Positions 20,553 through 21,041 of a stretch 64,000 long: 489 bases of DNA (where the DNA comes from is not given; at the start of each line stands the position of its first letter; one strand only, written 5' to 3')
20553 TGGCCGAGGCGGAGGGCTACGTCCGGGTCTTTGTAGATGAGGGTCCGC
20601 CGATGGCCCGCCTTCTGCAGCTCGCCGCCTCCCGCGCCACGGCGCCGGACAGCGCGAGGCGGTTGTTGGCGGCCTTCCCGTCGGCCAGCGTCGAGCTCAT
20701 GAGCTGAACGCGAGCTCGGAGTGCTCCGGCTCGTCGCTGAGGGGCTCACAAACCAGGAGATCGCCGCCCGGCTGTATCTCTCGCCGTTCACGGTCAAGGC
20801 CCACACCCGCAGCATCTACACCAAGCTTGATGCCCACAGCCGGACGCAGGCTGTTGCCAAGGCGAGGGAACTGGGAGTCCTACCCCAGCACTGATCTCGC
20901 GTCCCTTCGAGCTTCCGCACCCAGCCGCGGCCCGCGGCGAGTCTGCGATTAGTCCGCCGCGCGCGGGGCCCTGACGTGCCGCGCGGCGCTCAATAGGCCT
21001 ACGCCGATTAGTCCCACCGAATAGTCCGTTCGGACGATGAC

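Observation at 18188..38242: Duplicated undescribed module: MalT-like STAND regulator, ~75-aa protein, DUF4386 membrane protein(s), oxidoreductase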

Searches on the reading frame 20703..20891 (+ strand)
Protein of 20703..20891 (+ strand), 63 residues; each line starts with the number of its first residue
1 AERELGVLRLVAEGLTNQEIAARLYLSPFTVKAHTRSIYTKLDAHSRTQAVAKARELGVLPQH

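Call 10: search_protein_families(library=pfam, max_evalue=0.01, proteins=[window:20703-20891:+])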
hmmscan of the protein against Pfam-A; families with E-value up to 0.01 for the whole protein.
seq(63 aa): 4 families
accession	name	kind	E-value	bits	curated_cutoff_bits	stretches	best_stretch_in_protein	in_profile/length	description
PF00196.25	GerE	-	3.1e-19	68.8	23.5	1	2-53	5-56/57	Bacterial regulatory proteins, luxR family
PF13384.12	HTH_23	-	0.0014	18.8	24.6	1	5-32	8-35/50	Homeodomain-like domain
PF13412.12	HTH_24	-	0.0018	18.3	21.9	1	13-36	14-39/48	Winged helix-turn-helix DNA-binding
PF08281.18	Sigma70_r4_2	-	0.0025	17.8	25.7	1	9-35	20-47/54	Sigma-70, region 4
